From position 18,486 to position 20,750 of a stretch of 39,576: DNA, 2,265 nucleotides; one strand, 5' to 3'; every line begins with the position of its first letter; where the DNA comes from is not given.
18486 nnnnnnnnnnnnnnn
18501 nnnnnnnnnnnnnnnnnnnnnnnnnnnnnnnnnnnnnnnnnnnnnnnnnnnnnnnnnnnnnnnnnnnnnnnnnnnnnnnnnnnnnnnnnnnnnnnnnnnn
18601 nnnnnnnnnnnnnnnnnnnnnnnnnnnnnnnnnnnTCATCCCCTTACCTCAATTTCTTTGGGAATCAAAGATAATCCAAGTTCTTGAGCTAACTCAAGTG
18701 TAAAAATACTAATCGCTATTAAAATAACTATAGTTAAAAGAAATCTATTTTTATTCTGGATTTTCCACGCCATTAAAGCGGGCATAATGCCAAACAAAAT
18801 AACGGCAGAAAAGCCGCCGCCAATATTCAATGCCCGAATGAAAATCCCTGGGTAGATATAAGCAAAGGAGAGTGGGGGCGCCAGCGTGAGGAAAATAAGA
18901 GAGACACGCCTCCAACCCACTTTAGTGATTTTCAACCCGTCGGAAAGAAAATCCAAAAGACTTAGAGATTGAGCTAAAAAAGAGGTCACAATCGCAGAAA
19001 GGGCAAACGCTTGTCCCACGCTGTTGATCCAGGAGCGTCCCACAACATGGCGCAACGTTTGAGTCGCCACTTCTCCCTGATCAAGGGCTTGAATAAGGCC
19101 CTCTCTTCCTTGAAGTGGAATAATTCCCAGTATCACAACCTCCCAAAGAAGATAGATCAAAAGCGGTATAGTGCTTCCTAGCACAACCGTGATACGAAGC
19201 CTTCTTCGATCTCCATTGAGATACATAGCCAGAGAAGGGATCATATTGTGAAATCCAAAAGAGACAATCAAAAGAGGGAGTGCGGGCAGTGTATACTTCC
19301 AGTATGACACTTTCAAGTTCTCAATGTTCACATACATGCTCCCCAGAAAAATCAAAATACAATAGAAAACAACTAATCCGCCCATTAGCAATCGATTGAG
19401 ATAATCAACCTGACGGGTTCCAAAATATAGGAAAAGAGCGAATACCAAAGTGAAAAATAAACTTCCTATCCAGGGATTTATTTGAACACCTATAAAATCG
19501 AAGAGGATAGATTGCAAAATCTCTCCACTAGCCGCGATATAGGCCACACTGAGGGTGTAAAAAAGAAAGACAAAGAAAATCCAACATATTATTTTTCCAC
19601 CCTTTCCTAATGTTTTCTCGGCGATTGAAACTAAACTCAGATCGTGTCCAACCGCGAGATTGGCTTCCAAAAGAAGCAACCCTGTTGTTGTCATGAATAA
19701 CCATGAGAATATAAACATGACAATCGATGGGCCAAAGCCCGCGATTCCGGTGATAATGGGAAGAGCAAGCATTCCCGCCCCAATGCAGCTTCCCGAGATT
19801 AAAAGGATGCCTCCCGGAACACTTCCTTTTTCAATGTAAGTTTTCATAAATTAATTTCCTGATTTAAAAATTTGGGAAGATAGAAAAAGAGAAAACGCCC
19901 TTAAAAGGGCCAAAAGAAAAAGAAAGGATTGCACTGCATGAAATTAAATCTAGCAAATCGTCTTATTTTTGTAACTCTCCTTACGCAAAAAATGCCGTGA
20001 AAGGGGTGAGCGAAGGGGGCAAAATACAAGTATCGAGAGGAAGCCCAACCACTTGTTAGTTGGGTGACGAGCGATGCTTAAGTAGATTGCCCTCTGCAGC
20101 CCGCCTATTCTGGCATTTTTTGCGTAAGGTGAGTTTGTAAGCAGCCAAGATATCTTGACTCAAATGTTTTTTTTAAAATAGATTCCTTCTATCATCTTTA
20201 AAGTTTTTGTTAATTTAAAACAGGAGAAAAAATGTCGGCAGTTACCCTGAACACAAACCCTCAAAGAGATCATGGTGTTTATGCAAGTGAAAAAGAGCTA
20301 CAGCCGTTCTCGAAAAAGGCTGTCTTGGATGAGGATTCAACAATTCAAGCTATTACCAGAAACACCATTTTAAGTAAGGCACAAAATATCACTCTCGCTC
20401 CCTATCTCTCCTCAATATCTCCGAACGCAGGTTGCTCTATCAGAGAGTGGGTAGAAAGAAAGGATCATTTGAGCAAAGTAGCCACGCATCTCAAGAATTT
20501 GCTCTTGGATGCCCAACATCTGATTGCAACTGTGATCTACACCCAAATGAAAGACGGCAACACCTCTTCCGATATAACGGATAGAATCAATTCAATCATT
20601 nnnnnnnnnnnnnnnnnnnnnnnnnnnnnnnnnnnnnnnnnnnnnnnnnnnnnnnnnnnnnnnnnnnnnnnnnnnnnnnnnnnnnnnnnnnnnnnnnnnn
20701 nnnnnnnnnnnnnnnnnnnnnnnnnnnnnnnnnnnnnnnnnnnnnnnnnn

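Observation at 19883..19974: Phe/Trp-rich leader mini-ORF ending inside a terminator hairpin upstream of the tyrP-tyrP-trpS-uvrB operon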

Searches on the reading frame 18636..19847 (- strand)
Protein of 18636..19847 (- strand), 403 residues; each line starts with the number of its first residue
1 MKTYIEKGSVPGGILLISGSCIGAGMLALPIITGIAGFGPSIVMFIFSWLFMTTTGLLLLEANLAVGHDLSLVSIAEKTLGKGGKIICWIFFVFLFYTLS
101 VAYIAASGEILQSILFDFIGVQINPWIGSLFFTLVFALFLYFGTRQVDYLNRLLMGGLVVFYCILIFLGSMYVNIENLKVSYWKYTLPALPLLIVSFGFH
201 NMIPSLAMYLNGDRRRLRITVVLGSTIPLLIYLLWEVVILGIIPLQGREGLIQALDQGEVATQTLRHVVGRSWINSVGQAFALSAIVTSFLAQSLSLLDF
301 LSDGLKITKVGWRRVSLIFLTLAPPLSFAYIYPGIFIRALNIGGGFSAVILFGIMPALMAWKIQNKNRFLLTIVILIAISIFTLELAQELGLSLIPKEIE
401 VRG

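Call 6: search_protein_families(library=pfam, proteins=[window:18636-19847:-])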
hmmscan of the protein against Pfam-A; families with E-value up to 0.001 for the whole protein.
window:18636-19847:- (403 aa): 2 families
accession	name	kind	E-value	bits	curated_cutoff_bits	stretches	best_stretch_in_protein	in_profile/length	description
PF03222.19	Trp_Tyr_perm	-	6.5e-96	322.3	22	1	9-368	4-366/393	Tryptophan/tyrosine permease family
PF01490.24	Aa_trans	-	2e-08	33.8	25.6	1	7-206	2-215/410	Transmembrane amino acid transporter protein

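Call 8: find_homologous_proteins(query=window:18636-19847:-, max_evalue=1e-30)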
Query window:18636-19847:- (403 aa): 2205 proteins with E <= 1e-30 among 8000 candidates; the best 120 are listed.
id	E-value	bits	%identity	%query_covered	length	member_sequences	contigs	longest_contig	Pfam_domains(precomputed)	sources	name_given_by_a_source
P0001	2.5e-252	855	100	100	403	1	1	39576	PF01490.25,PF03222.20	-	-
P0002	1.7e-174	599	69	98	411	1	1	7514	PF01490.25,PF03222.20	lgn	-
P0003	7.9e-170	583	67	99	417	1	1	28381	PF01490.25,PF03222.20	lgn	-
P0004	3.6e-169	581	67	99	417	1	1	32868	PF01490.25,PF03222.20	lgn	-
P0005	3.6e-168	578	67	99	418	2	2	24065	PF01490.25,PF03222.20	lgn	-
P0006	2.0e-167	575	66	99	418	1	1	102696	PF01490.25,PF03222.20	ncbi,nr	ncbi:MAG: hypothetical protein JJU12_04010 [Chlamydiales bacterium]|nr:hypothetical protein [Chlamyd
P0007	8.1e-167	573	66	100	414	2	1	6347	PF01490.25,PF03222.20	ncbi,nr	ncbi:MAG: Tyrosine-specific transport protein [Chlamydiae bacterium]|nr:Tyrosine-specific transport 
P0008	1.4e-166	573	66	97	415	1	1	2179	PF01490.25,PF03222.20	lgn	-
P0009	1.6e-166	572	65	97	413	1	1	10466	PF01490.25,PF03222.20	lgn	-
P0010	1.7e-166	572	67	99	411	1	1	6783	PF01490.25,PF03222.20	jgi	-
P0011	3.1e-166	571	66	98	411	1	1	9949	PF01490.25,PF03222.20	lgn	-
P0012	4.8e-166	571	66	98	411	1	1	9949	PF01490.25,PF03222.20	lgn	-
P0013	6.6e-165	567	64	99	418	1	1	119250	PF01490.25,PF13520.13,PF03222.20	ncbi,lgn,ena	-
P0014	8.3e-165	567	67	98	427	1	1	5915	PF01490.25,PF03222.20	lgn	-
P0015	2.2e-164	565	66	98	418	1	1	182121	PF01490.25,PF03222.20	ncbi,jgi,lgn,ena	jgi:tyrosine-specific transport protein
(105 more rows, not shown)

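Call 14: find_related_loci(query=A1, collection=genome_contigs, flank=5000)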
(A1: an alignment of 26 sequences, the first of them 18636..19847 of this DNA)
Query A1 (403 aa) in genome_contigs; peptide patterns used: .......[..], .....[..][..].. (x = any residue, [..] = any of these).
306 stretches matched a pattern; 269 encode a relative of the query (tblastn E <= 1e-3); the best 80 are kept; 80 distinct loci.
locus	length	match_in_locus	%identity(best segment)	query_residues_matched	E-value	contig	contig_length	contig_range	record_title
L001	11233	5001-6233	66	1-400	4e-179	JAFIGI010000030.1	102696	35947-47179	MAG: Chlamydiales bacterium isolate coassembly_bin.4 k141_7615, whole genome shotgun sequence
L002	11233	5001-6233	67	1-400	5e-179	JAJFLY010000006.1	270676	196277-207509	MAG: Chlamydiae bacterium isolate OFTM232 OFTM232_5, whole genome shotgun sequence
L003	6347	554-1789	66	1-401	6e-180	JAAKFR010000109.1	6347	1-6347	MAG: Chlamydiae bacterium isolate K940_chlam_9 K940chlam9_109, whole genome shotgun sequence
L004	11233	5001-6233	64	1-400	5e-176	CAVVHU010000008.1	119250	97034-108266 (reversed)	MAG: uncultured Chlamydiales bacterium isolate MFD02923.bin.1.43 genome assembly, contig: contig_29659, whole genome sho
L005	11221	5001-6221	64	6-401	4e-174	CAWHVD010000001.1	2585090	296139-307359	MAG: uncultured Chlamydiales bacterium isolate MFD02416.bin.1.76 genome assembly, contig: contig_27032, whole genome sho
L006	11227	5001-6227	62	3-400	2e-165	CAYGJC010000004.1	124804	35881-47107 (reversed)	MAG TPA_asm: uncultured bacterium isolate ERP117304_co1_155 genome assembly, contig: NODE_191_length_124804_cov_29.95924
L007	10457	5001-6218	64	6-400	4e-165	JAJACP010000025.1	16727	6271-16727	MAG: Chlamydiales bacterium isolate O_S4.2_2 S4CHLAM2_25, whole genome shotgun sequence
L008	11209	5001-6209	66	6-397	4e-165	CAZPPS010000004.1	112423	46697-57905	MAG TPA_asm: uncultured bacterium isolate SRP262948_co1_220 genome assembly, contig: NODE_180_length_112423_cov_7.783079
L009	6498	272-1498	61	1-401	3e-161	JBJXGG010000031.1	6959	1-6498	MAG: Chlamydiales bacterium isolate F1F2.bin.334 k127_2164543, whole genome shotgun sequence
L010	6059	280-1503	61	1-400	1e-161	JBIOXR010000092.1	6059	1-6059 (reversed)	MAG: Chlamydiales bacterium isolate MAG051 k127_4639150, whole genome shotgun sequence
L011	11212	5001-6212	64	6-401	1e-159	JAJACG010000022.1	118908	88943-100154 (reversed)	MAG: Chlamydiales bacterium isolate P_S1_42 SP1CHLAM42_22, whole genome shotgun sequence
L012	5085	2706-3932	61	1-401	1e-159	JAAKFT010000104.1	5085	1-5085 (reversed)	MAG: Chlamydiae bacterium isolate KR126_chlam_2 KR126chlam2_104, whole genome shotgun sequence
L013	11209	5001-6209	63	6-400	2e-156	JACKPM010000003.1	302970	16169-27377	MAG: Chlamydiales bacterium isolate HK-STAS-VERR_A-1 HK-STAS-VERR_A-1_3, whole genome shotgun sequence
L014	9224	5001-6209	63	6-400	2e-156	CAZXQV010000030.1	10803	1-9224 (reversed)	MAG TPA_asm: uncultured bacterium isolate SRP242652_co2_36 genome assembly, contig: NODE_6632_length_10803_cov_5.812430,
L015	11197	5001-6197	59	2-398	4e-152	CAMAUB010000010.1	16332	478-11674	MAG: Chlamydia trachomatis isolate MaH-04nov19-12 genome assembly, contig: MaH-04nov19-C9195, whole genome shotgun seque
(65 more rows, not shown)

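Call 28: find_encoding_contigs(protein=P0002, flank=3000, max_places=3)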
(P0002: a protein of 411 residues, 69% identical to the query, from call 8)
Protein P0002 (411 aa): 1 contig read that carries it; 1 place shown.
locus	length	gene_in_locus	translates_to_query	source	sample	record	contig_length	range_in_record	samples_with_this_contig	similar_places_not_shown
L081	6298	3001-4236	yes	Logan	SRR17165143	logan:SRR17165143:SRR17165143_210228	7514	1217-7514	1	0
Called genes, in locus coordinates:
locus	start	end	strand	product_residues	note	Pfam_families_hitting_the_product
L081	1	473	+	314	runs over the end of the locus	PF01207:Dus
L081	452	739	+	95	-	PF00708:Acylphosphatase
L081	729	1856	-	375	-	PF10021:PARG_cat_microb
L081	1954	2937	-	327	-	PF07585:BBP7 (weak)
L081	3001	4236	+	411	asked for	PF01490:Aa_trans, PF03222:Trp_Tyr_perm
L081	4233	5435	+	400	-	PF01490:Aa_trans (weak), PF03222:Trp_Tyr_perm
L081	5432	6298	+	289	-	?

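Call 29: find_encoding_contigs(protein=P0003, flank=3000, max_places=3)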
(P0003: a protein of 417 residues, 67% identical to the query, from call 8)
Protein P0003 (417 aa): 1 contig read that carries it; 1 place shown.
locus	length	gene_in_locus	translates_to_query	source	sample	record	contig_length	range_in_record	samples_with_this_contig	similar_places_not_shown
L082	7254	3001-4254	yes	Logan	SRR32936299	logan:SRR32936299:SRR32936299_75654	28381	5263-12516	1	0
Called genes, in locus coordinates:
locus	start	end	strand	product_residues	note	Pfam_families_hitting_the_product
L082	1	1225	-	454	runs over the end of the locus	-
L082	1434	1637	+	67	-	PF02325:CCB3_YggT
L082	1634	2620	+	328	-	PF01207:Dus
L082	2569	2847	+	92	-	PF00708:Acylphosphatase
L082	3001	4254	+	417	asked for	PF01490:Aa_trans, PF03222:Trp_Tyr_perm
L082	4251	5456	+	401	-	PF01490:Aa_trans, PF03222:Trp_Tyr_perm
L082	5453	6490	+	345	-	PF00579:tRNA-synt_1b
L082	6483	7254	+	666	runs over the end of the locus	PF00270:DEAD (faint), PF04851:ResIII, PF17757:UvrB_inter, PF27431:UvrB_3rd, PF00271:Helicase_C, PF12344:UvrB, PF02151:UVR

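Call 30: find_encoding_contigs(protein=P0005, flank=3000, max_places=3)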
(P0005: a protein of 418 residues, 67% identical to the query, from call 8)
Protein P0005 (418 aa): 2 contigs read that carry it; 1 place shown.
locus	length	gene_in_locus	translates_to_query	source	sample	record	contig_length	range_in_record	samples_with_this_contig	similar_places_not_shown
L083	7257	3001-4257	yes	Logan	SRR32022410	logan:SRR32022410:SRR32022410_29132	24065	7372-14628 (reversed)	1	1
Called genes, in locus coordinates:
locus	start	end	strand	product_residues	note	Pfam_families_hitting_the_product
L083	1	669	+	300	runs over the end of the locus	-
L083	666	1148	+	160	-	PF10722:YbjN (weak)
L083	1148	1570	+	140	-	-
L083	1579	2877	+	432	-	PF01425:Amidase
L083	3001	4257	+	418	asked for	PF01490:Aa_trans, PF03222:Trp_Tyr_perm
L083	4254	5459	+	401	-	PF01490:Aa_trans (weak), PF03222:Trp_Tyr_perm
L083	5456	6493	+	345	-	PF00579:tRNA-synt_1b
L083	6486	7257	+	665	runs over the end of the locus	PF00270:DEAD (faint), PF04851:ResIII, PF17757:UvrB_inter, PF27431:UvrB_3rd, PF00271:Helicase_C, PF12344:UvrB, PF02151:UVR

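Call 50: search_protein_families(library=ncbifam, proteins=[window:18636-19847:-])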
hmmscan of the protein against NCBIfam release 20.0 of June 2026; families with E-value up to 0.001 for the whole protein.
window:18636-19847:- (403 aa): 4 families
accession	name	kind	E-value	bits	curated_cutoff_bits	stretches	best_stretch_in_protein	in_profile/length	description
TIGR00837.1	araaP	subfamily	2.1e-90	303.8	350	1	12-368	1-361/381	aromatic amino acid transporter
NF011711.0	PRK15132.1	equivalog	8.3e-66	222.7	482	1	12-367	7-363/403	tyrosine transporter TyrP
NF007789.0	PRK10483.1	equivalog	2.9e-54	184.9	515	1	6-364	9-371/414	tryptophan permease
NF007235.0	PRK09664.1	equivalog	2.5e-37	128.8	497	1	7-366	8-374/415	low affinity tryptophan permease TnaB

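Call 56: find_related_loci(query=A1, collection=metagenome_contigs, flank=4000)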
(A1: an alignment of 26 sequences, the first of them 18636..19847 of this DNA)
Query A1 (403 aa) in metagenome_contigs; peptide patterns used: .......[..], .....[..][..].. (x = any residue, [..] = any of these).
257 stretches matched a pattern; 179 encode a relative of the query (tblastn E <= 1e-3); the best 80 are kept; 80 distinct loci.
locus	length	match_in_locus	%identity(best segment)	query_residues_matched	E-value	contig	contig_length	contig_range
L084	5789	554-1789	66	1-401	4e-180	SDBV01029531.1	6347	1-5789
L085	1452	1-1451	68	12-401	0e+0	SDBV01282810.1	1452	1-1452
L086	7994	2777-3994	63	6-400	5e-169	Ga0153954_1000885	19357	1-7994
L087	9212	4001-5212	65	6-398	1e-168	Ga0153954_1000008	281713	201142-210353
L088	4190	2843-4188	62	1-400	3e-174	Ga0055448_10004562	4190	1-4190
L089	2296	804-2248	63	1-392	3e-172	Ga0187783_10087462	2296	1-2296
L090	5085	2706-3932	61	1-401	7e-160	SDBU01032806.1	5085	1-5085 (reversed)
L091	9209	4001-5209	63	6-400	5e-155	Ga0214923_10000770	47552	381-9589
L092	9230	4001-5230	59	1-398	2e-143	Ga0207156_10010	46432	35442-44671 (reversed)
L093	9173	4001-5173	58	6-385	3e-142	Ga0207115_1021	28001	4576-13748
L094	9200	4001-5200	56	6-394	9e-142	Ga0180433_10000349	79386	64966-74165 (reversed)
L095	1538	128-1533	53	2-391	3e-132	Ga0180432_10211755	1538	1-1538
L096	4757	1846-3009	49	10-386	5e-121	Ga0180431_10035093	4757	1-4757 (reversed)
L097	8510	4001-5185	48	2-385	2e-118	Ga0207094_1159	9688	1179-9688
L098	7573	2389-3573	47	6-389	2e-117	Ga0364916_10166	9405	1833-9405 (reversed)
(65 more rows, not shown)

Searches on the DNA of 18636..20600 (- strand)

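Call 3: search_rna_families(source=window, start=19500, end=20600, threshold=evalue, max_evalue=10, show_alignments=3)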
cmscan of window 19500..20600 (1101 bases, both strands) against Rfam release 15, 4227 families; matches with E-value up to 10: 16.
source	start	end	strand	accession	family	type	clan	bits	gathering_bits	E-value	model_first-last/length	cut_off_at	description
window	20158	20271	-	RF02528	SSRC41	Gene; sRNA;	-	24.4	60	1.7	1-111/111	no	Streptococcus sRNA SSRC41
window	19849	19914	+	RF04335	Plastid-rpl20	Cis-reg;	-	20.4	53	4.3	1-80/80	no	Plastid-rpl20 3UTR RNA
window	19979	20129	-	RF04173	MIR847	Gene; miRNA;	-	20.1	184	0.18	1-164/164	no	MIR847 microRNA precursor family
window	19869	19945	+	RF01202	sn2991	Gene; snRNA; snoRNA; CD-box;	-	18.4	60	2.9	1-98/98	no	Small nucleolar RNA sn2991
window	19876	19917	-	RF00519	suhB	Gene; sRNA;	CL00108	17.9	41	0.69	1-77/77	no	Makes More Granules Regulator RNA (mmgR)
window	19803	19938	+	RF03098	RAGATH-22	Gene; sRNA;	-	17.9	120.3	1.1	1-166/166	no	RAGATH-22 RNA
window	19979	20129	+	RF04173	MIR847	Gene; miRNA;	-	17.8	184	0.71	1-164/164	no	MIR847 microRNA precursor family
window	20109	20228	+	RF02313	TtnuHACA6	Gene; snRNA; snoRNA; HACA-box;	-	17.6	100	6.7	1-131/131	no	Tetrahymena snoRNA TtnuHACA6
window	19612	19631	-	RF01315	CRISPR-DR2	Gene; CRISPR;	CL00014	17.1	37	6.3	1-30/30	no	CRISPR RNA direct repeat element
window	20543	20588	-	RF02056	STnc390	Gene; sRNA;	-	16.5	50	2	1-60/60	no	Salmonella sRNA STnc390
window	20211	20261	+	RF02887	mgtC_leader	Cis-reg; leader;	-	16.3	48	2.4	1-114/114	no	Salmonella mgtC leader RNA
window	20170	20284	-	RF00514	His_leader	Cis-reg; leader;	-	16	49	8.8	1-126/126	no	Histidine operon leader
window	19973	20055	+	RF01676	P31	Gene; sRNA;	-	15.6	40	5.4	1-82/82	no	Pseudomonas sRNA P31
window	20256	20343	-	RF01906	HOTAIR_3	Gene; lncRNA;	-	15.1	80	1.4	1-98/98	no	HOTAIR conserved region 3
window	19656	19758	+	RF02211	ZFAT-AS1_1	Gene; lncRNA;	-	14.5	80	3.5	1-79/79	no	ZFAT antisense RNA 1 conserved region 1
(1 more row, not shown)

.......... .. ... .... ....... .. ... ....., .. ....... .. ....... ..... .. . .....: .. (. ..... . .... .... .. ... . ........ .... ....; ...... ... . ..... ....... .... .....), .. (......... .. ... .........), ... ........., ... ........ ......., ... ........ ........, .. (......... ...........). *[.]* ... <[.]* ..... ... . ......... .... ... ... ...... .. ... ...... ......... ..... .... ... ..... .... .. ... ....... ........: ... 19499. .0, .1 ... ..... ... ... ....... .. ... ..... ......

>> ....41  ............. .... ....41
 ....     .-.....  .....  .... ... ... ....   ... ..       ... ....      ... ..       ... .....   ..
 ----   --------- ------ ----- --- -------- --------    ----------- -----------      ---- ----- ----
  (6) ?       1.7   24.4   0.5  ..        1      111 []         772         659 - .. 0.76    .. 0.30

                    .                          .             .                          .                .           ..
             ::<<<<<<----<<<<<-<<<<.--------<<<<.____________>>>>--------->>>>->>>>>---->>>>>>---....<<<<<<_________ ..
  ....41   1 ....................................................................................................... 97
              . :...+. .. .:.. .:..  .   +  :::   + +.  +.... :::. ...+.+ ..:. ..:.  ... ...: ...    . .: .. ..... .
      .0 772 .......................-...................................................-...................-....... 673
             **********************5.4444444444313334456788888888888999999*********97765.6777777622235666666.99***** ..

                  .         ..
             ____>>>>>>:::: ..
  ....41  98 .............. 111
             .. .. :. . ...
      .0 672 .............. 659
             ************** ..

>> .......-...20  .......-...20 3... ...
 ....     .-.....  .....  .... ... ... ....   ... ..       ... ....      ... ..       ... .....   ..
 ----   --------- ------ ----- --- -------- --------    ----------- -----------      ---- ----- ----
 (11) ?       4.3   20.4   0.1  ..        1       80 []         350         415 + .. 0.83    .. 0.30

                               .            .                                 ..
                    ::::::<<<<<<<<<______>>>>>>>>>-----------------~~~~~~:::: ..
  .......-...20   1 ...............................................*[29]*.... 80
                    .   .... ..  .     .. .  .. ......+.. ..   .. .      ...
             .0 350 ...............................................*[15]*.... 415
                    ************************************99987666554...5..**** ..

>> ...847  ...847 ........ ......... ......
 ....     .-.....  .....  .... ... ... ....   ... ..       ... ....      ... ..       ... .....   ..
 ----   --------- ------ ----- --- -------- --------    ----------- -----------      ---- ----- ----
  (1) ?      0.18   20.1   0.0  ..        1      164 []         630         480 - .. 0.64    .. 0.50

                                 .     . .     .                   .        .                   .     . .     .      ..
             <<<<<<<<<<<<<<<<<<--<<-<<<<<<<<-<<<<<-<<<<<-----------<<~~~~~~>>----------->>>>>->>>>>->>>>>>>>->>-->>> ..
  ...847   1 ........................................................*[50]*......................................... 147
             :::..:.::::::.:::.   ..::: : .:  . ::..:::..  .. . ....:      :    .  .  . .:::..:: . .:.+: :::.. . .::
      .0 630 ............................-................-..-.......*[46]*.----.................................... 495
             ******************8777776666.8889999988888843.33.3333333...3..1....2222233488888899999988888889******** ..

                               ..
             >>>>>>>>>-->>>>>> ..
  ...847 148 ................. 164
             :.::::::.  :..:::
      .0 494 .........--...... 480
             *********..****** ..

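Call 52: search_rna_families(sources=[L001, L010, L016, L019, L021, L023, L024, L028, L034, L036, L039, L066, L083], threshold=gathering)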
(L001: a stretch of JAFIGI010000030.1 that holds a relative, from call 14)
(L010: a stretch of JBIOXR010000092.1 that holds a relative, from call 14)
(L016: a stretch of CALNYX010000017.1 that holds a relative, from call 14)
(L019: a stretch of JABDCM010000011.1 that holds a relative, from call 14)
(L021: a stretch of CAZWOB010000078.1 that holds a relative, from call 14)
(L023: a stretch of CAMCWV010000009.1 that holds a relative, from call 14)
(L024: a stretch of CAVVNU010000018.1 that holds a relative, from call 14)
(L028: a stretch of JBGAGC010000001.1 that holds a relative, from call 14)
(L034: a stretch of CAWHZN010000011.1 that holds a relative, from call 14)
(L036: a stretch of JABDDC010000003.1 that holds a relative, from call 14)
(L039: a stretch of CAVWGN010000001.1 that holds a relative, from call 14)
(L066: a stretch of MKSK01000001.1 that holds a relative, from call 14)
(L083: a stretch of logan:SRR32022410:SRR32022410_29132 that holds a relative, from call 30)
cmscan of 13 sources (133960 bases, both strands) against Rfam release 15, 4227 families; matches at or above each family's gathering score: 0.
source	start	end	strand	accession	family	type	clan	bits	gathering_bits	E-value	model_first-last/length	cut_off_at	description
